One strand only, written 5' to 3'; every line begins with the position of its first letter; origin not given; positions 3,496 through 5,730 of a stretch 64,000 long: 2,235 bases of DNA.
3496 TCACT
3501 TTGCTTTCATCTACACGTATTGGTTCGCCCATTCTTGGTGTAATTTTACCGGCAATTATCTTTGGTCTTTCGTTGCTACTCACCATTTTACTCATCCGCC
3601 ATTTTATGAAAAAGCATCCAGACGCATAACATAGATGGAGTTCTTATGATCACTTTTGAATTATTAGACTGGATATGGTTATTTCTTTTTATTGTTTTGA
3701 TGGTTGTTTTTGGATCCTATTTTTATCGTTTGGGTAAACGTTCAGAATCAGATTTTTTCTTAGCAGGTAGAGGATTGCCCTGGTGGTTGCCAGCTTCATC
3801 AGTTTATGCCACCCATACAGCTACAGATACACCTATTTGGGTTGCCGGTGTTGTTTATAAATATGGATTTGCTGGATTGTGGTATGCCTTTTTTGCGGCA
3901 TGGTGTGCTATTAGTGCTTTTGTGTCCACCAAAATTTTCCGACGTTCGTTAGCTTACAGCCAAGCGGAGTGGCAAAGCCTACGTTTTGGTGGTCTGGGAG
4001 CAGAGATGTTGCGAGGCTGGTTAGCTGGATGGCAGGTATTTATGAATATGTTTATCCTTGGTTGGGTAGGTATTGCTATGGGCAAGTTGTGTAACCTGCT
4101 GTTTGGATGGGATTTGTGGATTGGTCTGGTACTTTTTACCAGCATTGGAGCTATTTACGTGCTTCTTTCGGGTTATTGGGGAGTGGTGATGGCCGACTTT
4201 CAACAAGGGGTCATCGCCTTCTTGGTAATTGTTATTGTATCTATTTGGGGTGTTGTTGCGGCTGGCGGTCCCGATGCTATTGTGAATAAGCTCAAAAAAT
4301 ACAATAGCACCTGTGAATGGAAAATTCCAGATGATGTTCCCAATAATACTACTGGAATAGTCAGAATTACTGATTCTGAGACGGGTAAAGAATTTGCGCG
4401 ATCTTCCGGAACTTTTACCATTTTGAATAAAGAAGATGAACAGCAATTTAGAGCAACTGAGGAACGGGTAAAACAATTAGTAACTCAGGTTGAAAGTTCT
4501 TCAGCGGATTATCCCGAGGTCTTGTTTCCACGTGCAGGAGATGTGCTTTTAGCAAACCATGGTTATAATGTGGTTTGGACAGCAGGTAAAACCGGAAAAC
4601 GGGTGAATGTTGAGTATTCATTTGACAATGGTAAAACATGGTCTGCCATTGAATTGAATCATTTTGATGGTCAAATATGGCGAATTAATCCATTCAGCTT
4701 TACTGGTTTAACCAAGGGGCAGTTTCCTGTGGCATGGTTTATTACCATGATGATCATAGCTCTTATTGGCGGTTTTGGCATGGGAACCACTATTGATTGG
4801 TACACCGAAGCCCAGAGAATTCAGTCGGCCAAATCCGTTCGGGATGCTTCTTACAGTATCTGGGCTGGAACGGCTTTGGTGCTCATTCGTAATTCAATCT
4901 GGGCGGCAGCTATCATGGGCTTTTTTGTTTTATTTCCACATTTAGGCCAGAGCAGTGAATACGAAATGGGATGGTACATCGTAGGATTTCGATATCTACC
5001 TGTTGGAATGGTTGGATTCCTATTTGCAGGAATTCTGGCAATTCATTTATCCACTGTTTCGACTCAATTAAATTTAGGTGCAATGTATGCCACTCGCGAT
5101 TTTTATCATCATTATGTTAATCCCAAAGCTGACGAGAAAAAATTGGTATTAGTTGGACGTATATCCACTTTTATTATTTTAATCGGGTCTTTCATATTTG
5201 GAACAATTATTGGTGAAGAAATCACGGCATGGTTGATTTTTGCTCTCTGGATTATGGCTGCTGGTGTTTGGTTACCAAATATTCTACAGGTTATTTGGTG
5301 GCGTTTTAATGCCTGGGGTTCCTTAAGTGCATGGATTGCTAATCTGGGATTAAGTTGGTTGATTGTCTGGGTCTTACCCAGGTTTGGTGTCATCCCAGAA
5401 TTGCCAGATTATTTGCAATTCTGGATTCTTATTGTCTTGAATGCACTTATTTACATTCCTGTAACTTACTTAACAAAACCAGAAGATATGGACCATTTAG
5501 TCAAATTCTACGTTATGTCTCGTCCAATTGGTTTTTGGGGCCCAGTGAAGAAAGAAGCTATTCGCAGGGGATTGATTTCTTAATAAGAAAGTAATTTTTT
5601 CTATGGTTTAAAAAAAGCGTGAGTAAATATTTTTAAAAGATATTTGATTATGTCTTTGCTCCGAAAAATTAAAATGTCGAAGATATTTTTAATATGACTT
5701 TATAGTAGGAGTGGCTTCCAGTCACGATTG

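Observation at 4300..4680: Apparently circularly permuted Ig-like domain inserted into a loop of the SSS transporter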

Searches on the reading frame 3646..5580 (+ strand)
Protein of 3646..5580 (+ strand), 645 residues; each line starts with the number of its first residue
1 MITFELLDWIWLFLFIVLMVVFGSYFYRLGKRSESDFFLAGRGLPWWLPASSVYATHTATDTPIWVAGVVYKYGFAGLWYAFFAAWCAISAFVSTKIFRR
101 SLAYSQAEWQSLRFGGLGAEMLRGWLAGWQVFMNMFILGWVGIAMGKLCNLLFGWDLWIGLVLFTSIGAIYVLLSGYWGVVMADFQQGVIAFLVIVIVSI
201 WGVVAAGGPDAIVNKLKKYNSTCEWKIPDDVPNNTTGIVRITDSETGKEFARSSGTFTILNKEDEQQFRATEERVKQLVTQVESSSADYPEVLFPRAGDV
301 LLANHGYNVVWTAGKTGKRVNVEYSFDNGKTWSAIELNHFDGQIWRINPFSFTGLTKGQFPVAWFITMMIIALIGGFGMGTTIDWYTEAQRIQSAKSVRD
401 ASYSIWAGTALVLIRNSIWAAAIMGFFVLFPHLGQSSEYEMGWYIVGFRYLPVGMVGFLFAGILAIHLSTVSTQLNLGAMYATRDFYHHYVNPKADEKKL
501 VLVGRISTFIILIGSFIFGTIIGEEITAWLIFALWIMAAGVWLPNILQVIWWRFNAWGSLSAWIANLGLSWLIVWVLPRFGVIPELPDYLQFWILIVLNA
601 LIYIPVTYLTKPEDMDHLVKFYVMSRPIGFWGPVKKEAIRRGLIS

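Call 3: search_protein_families(library=pfam, proteins=[window:3646-5580:+], max_evalue=10)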
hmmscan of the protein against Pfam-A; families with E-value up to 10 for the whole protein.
window:3646-5580:+ (645 aa): 5 families
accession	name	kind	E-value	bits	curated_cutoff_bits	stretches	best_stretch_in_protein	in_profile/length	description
PF00474.23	SSF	-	1.1e-26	94.1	22.8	2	37-222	1-185/406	Sodium:solute symporter family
PF02012.26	BNR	-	0.011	16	27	1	324-333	2-11/12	BNR/Asp-box repeat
PF21471.3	Reelin_subrepeat-B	-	0.11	12.7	27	1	317-338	57-78/127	Reelin subrepeat B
PF12534.13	Pannexin_like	-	0.15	11.5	25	1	242-287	220-265/346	Pannexin-like TM region of LRRC8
PF15902.12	Sortilin-Vps10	-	0.38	9.9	33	1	313-339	412-438/446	Sortilin, neurotensin receptor 3,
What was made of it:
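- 3646..5583 (+): Gene for a 645-aa SSS-family (sodium:solute symporter) transporter that carries the insert. Pfam SSF PF00474 scores 94 bits against a 22.8-bit cutoff, split in two stretches (call 3).
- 3646..4302 (+): Host part 1: residues 1-219, TM1-TM6 plus the start of the periplasmic loop (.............). SSF profile positions 1-185 match residues 37-222 (call 3).
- On Sodium:solute symporter family (SSS, Pfam PF00474 / TIGR00813): PF00474 scores 94.1 bits against a 22.8-bit cutoff (call 3).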

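Call 4: search_protein_families(library=ncbifam, proteins=[window:3646-5580:+], max_evalue=10)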
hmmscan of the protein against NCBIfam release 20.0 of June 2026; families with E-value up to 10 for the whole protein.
window:3646-5580:+ (645 aa): 8 families
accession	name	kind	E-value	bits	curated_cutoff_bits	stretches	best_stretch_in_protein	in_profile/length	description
TIGR00813.1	sss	superfamily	1.1e-31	110.3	184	2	37-221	1-183/411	sodium/solute symporter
TIGR02121.1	Na_Pro_sym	equivalog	1.3e-19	70.3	515.5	2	11-221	6-220/488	sodium/proline symporter PutP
TIGR02119.1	panF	equivalog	3.8e-15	55.9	328.05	2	12-221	7-221/471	sodium/pantothenate symporter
TIGR03648.1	Na_symport_lg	subfamily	1.5e-09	36.8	320.75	2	451-577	358-484/547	VC_2705 family sodium/solute symporter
NF007790.0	PRK10484.1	equivalog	1.7e-09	37.1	401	2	441-602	316-475/527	solute:sodium symporter family transporter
NF006903.2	PRK09395.1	subfamily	1.2e-05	23.9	750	2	10-196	38-219/552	cation/acetate symporter ActP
NF011948.0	PRK15419.1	equivalog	6.5e-05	22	955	1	455-576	326-445/502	sodium/proline symporter PutP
NF058657.1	MncbAcdTpMctC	equivalog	0.00022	19.8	670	1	464-580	341-459/527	monocarboxylic acid transporter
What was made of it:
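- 4672..5583 (+): Host part 2: residues 343-645. The conserved loop motif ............, then TM7 to the C-terminus. C-terminal SSS matches are in call 4.
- Checked: The Pfam SSF and TIGR00813 matches are split exactly here: residues 37-222 match profile positions 1-185, and the match resumes after the insert (calls 3, 4).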

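Call 5: find_homologous_proteins(query=window:3646-5580:+, max_evalue=0.00001)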
Query window:3646-5580:+ (645 aa): 1222 proteins with E <= 0.00001 among 8000 candidates; the best 120 are listed.
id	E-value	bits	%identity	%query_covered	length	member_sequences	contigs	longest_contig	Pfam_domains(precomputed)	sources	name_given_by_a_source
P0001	0.0e+0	1474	100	100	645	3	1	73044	PF00474.24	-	-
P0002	0.0e+0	1294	84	100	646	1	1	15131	PF00474.24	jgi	jgi:Na+/proline symporter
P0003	0.0e+0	1243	81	100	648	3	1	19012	PF00474.24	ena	-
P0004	0.0e+0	1214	81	100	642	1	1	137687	PF00474.24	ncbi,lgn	-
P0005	0.0e+0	1207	78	100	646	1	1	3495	PF00474.24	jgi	-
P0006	0.0e+0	1207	78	100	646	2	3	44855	PF00474.24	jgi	-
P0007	0.0e+0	1206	80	100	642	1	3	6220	PF00474.24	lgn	-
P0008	0.0e+0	1206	80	100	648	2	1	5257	PF00474.24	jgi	-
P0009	0.0e+0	1204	78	100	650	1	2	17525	PF00474.24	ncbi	ncbi:MAG: sodium:solute symporter [Candidatus Neomarinimicrobiota bacterium]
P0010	0.0e+0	1204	79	100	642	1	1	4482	PF00474.24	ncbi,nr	ncbi:sodium:solute symporter [candidate division KSB1 bacterium]|nr:sodium:solute symporter [candida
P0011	0.0e+0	1201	80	100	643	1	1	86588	PF00474.24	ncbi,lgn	-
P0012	0.0e+0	1199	79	100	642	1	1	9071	PF00474.24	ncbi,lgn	-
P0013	0.0e+0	1199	80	100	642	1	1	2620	PF00474.24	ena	-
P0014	0.0e+0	1199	79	100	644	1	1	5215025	PF00474.24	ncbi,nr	ncbi:MAG: sodium:solute symporter [bacterium]|nr:MAG: sodium:solute symporter [bacterium]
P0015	0.0e+0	1197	79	100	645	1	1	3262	PF00474.24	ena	-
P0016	0.0e+0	1195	79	100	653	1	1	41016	PF00474.24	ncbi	-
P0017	0.0e+0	1194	78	100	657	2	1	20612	PF00474.24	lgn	-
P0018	0.0e+0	1194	79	100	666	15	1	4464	PF00474.24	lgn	-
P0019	0.0e+0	1193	79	100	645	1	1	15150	PF00474.24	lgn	-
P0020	0.0e+0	1190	78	100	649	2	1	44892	PF00474.24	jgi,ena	-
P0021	0.0e+0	1189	78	100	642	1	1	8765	PF00474.24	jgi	-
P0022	0.0e+0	1188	78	100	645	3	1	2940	PF00474.24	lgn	-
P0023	0.0e+0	1187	77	100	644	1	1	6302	PF00474.24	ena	-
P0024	0.0e+0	1187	78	100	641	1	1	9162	PF00474.24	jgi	-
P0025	0.0e+0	1184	79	100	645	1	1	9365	PF00474.24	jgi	jgi:Na+/proline symporter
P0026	0.0e+0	1184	79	100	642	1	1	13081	PF00474.24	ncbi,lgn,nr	ncbi:sodium:solute symporter [candidate division KSB1 bacterium]|nr:sodium:solute symporter [candida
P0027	0.0e+0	1184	78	100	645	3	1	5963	PF00474.24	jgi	-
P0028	0.0e+0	1181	78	100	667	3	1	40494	PF00474.24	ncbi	-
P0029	0.0e+0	1177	77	100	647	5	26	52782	PF00474.24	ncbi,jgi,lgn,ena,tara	tara:strand:+ start:13230 stop:15173 length:1944 start_codon:yes stop_codon:yes gene_type:complete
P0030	0.0e+0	1176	77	100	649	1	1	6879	PF00474.24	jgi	jgi:Na+/proline symporter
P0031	0.0e+0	1176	79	100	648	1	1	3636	PF00474.24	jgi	-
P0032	0.0e+0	1175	79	100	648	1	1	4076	PF00474.24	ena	-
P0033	0.0e+0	1175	78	100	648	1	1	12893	PF00474.24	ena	-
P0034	0.0e+0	1175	79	100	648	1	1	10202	PF00474.24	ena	-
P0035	0.0e+0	1174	78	100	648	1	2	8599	PF00474.24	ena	-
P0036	0.0e+0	1174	79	100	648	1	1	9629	PF00474.24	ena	-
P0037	0.0e+0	1174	78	100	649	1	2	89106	PF00474.24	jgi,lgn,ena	-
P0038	0.0e+0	1174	79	100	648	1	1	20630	PF00474.24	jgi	-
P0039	0.0e+0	1174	78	100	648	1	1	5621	PF00474.24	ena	-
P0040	0.0e+0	1174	78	100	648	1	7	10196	PF00474.24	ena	-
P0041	0.0e+0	1174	79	97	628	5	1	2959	PF00474.24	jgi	jgi:Na+/proline symporter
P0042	0.0e+0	1174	79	100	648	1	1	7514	PF00474.24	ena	-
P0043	0.0e+0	1173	79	100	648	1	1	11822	PF00474.24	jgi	-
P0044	0.0e+0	1173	78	100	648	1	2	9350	PF00474.24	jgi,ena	-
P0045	0.0e+0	1173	78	100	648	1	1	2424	PF00474.24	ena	-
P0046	0.0e+0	1173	78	100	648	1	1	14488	PF00474.24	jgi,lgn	-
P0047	0.0e+0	1173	78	100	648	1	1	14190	PF00474.24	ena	-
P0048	0.0e+0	1173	78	100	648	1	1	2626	PF00474.24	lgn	-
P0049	0.0e+0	1173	78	100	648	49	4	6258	PF00474.24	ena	-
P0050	0.0e+0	1173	78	100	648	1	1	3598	PF00474.24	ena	-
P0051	0.0e+0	1173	78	100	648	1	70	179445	PF00474.24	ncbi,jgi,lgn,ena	-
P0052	0.0e+0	1173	78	100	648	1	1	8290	PF00474.24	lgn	-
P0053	0.0e+0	1173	78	100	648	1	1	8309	PF00474.24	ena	-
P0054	0.0e+0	1173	79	100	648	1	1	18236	PF00474.24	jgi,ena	-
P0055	0.0e+0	1172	78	100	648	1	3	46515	PF00474.24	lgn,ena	-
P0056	0.0e+0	1172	78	100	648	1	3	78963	PF00474.24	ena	-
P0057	0.0e+0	1172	78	100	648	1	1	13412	PF00474.24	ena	-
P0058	0.0e+0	1172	78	100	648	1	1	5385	PF00474.24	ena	-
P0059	0.0e+0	1172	79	100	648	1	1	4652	PF00474.24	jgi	-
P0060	0.0e+0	1172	78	100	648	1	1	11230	PF00474.24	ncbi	-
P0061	0.0e+0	1172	78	100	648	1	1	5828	PF00474.24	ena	-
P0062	0.0e+0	1172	78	100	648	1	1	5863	PF00474.24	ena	-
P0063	0.0e+0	1172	78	100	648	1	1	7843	PF00474.24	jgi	jgi:Na+/proline symporter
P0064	0.0e+0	1172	78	100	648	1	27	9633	PF00474.24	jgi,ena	jgi:Na+/proline symporter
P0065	0.0e+0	1172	78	100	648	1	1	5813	PF00474.24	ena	-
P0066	0.0e+0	1172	78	100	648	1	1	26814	PF00474.24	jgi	-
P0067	0.0e+0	1172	78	100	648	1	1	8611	PF00474.24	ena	-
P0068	0.0e+0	1172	78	100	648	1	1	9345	PF00474.24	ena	-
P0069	0.0e+0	1172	78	100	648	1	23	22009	PF00474.24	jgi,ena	jgi:Na+/proline symporter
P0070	0.0e+0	1172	78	100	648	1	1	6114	PF00474.24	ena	-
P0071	0.0e+0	1172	78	100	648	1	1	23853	PF00474.24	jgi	-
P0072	0.0e+0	1172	78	100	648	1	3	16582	PF00474.24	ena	-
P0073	0.0e+0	1171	78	100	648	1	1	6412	PF00474.24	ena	-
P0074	0.0e+0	1171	78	100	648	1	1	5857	PF00474.24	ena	-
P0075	0.0e+0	1171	78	100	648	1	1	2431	PF00474.24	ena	-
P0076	0.0e+0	1171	78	100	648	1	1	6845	PF00474.24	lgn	-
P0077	0.0e+0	1171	78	100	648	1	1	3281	PF00474.24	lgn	-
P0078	0.0e+0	1171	78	100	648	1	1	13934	PF00474.24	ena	-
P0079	0.0e+0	1171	79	100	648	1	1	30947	PF00474.24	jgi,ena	-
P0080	0.0e+0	1171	78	100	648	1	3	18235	PF00474.24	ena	-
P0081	0.0e+0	1171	79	100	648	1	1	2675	PF00474.24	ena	-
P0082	0.0e+0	1171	78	100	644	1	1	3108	PF00474.24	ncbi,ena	-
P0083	0.0e+0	1171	78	100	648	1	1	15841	PF00474.24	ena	-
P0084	0.0e+0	1171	78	100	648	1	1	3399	PF00474.24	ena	-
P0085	0.0e+0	1171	78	100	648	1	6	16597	PF00474.24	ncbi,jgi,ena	-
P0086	0.0e+0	1170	79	100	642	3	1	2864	PF00474.24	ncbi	-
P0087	0.0e+0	1170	78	100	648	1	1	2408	PF00474.24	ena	-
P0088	0.0e+0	1170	79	100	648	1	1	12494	PF00474.24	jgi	-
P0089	0.0e+0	1170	78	100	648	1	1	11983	PF00474.24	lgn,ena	-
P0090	0.0e+0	1170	78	100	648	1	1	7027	PF00474.24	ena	-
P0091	0.0e+0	1170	78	100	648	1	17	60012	PF00474.24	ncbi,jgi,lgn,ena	jgi:Na+/proline symporter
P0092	0.0e+0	1170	78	100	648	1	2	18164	PF00474.24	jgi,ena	-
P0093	0.0e+0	1170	78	100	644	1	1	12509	PF00474.24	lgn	-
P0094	0.0e+0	1170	78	100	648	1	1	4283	PF00474.24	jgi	-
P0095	0.0e+0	1170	78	100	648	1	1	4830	PF00474.24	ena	-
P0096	0.0e+0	1170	78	100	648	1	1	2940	PF00474.24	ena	-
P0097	0.0e+0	1170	77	100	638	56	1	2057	PF00474.24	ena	-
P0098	0.0e+0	1170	78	100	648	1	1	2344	PF00474.24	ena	-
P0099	0.0e+0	1169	78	100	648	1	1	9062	PF00474.24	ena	-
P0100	0.0e+0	1169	78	100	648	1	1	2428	PF00474.24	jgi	jgi:Na+/proline symporter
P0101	0.0e+0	1169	77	100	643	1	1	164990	PF00474.24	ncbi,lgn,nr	ncbi:sodium:solute symporter [candidate division KSB1 bacterium]|nr:sodium:solute symporter [candida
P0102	0.0e+0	1169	78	100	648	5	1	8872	PF00474.24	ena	-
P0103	0.0e+0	1169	78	100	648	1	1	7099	PF00474.24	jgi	-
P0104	0.0e+0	1169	78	100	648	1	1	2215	PF00474.24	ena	-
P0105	0.0e+0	1168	78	100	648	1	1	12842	PF00474.24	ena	-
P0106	0.0e+0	1168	78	100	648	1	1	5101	PF00474.24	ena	-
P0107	0.0e+0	1168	78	100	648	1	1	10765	PF00474.24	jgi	jgi:Na+/proline symporter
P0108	0.0e+0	1168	78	100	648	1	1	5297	PF00474.24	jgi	-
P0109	0.0e+0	1168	78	100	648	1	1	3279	PF00474.24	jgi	-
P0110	0.0e+0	1167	78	100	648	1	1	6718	PF00474.24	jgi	-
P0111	0.0e+0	1167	78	100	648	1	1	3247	PF00474.24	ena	-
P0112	0.0e+0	1167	78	100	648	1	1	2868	PF00474.24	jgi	jgi:Na+/proline symporter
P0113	0.0e+0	1167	78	100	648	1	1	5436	PF00474.24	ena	-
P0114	0.0e+0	1167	78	100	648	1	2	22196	PF00474.24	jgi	-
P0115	0.0e+0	1167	78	100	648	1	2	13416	PF00474.24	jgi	-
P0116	0.0e+0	1167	78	100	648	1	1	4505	PF00474.24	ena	-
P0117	0.0e+0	1167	78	100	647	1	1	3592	PF00474.24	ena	-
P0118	0.0e+0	1166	78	100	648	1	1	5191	PF00474.24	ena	-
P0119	0.0e+0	1166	78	100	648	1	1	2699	PF00474.24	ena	-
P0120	0.0e+0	1165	78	100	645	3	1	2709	PF00474.24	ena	-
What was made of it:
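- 3646..5583 (+): More than 1200 homologues were found (call 5).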

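Call 19: predict_structure(alignment_id=A1)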
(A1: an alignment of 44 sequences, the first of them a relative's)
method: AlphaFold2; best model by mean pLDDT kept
length: 645 residues; sequences in the alignment: 44
mean_pLDDT: 49.4   pTM: 0.32
mean pLDDT of the five models: 49.4, 47.1, 45.8, 43.5, 43.2
residues with pLDDT >= 90: 20; 70-90: 92; 50-70: 80; < 50: 453
segments of 3 or more residues with pLDDT < 50: 1-4, 22-139, 144-152, 171-217, 345-492, 503-505, 507-583, 603-634
pLDDT, mean of each block of 10 residues (from residue 1): 52 55 41 30 28 31 35 35 37 32 29 32 38 46 48 51 51 40 37 44 44 54 86 90 88 89 82 81 61 88 87 77 90 85 51 38 47 36 32 33 39 45 45 42 37 35 41 36 39 54 48 42 38 38 36 36 45 43 50 55 47 44 38 53 56
secondary structure, 60 per line:
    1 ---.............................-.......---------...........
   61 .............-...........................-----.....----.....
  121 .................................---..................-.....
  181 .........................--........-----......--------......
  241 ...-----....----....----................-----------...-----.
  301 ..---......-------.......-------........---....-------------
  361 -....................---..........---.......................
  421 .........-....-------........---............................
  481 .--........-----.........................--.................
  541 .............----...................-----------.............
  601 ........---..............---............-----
elements in order: H4-32 H34-40 H50-73 H75-101 H107-111 H116-153 H157-174 H176-205 H208-215 E221-226 E235-243 E249-252 E257-260 H265-280 E292-294 E300-302 E306-311 E319-325 E333-340 H344-347 H362-381 H385-394 H398-429 H431-434 H442-449 H453-481 H484-491 H497-521 H524-553 H558-576 H588-608 H612-625 H629-640
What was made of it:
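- On Sodium:solute symporter family (SSS): The AF2 core model is unreliable, with pLDDT below 50 (call 19).
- Tried and rejected: (9) The AF2 full-length model is unusable for the membrane core (call 19).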

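Call 38: find_related_loci(query=A1, collection=genome_contigs, flank=6000)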
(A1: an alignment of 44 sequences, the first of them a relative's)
Query A1 (645 aa) in genome_contigs; peptide patterns used: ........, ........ (x = any residue, [..] = any of these).
599 stretches matched a pattern (row limit reached: there are more); 477 encode a relative of the query (tblastn E <= 1e-3); the best 80 are kept; 80 distinct loci.
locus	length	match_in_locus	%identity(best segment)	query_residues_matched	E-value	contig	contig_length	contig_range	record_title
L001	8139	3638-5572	81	1-645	0e+0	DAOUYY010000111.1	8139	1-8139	MAG TPA_asm: Candidatus Neomarinimicrobiota bacterium isolate CSMAG_939 CSMAG_939_k141_868609_length_8139_cov_10.0000, w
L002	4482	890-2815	79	1-644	0e+0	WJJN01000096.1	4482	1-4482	MAG: candidate division KSB1 bacterium isolate Bin_079 k141_238944, whole genome shotgun sequence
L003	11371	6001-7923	80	2-644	0e+0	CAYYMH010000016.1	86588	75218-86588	MAG TPA_asm: uncultured Cytophagia bacterium isolate SRP141376_co3_458 genome assembly, contig: NODE_529_length_86588_co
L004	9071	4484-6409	79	1-644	0e+0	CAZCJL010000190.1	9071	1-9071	MAG TPA_asm: uncultured Cytophagia bacterium isolate SRP141376_co4_213 genome assembly, contig: NODE_12517_length_9071_c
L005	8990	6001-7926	79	1-644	0e+0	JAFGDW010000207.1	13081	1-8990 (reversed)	MAG: candidate division KSB1 bacterium isolate Zod_Metabat.1197 k87_8560993, whole genome shotgun sequence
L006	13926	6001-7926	81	1-644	0e+0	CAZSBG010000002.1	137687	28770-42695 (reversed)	MAG TPA_asm: uncultured Cytophagia bacterium isolate SRP141376_co4_290 genome assembly, contig: NODE_135_length_137687_c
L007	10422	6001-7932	79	1-645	0e+0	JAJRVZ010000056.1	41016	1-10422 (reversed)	MAG: Calditrichota bacterium isolate Dive96_bin2.107 k141_888060, whole genome shotgun sequence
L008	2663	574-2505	78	1-645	0e+0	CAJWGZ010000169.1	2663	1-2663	MAG TPA_asm: uncultured Candidatus Marinimicrobia bacterium isolate ERR599085_bin.11_MetaBAT_v2.12.1_MAG genome assembly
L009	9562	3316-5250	77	1-645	0e+0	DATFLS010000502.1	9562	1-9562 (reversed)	MAG TPA_asm: bacterium isolate SMAG_U9204 k141_115699, whole genome shotgun sequence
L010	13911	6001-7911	76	1-644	0e+0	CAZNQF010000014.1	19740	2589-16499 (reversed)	MAG TPA_asm: uncultured bacterium isolate SRP092796_co3_722 genome assembly, contig: NODE_4713_length_19740_cov_4.441605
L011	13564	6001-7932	78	1-645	0e+0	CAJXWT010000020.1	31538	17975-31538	MAG TPA_asm: uncultured Candidatus Marinimicrobia bacterium isolate SRR3965592_bin.3_MetaBAT_v2.12.1_MAG genome assembly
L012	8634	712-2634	78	1-644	0e+0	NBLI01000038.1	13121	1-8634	MAG: candidate division KSB1 bacterium 4572_119 ex4572_119_scaffold_5043, whole genome shotgun sequence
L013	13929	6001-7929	77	1-644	0e+0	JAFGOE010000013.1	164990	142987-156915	MAG: candidate division KSB1 bacterium isolate Zod_Metabat.605 k87_475768, whole genome shotgun sequence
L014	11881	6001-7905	76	1-641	0e+0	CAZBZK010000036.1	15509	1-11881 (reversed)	MAG TPA_asm: uncultured bacterium isolate SRP260945_co1_450 genome assembly, contig: NODE_6226_length_15509_cov_12.59382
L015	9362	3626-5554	75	1-645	0e+0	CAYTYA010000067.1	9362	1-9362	MAG TPA_asm: uncultured bacterium isolate SRP200020_co5_92 genome assembly, contig: NODE_11550_length_9362_cov_15.698936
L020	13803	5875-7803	74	1-645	0e+0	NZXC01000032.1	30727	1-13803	MAG: Candidatus Neomarinimicrobiota bacterium isolate NAT422 71630, whole genome shotgun sequence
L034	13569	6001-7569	76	1-645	7e-157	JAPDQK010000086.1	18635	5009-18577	MAG: Candidatus Zhuqueibacter pondensis isolate JZ4_201709_bins_45 JZ-4_201709_bins_45_scaffold_86, whole genome shotgun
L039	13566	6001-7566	76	1-645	9e-154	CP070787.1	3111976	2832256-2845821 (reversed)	MAG: Fidelibacterota bacterium isolate bin1478 chromosome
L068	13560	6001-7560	70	1-643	5e-147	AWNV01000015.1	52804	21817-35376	Candidatus Aminicenans sakinawicola JGI OTU-1 OP8COM1_contig_14_0.15, whole genome shotgun sequence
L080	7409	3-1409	75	54-645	9e-146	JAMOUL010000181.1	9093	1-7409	MAG: Candidatus Aminicenantes bacterium isolate PIR-30_maxbin2_scaf2bin.183 PIR-30_scaffold_3009_c1, whole genome shotgu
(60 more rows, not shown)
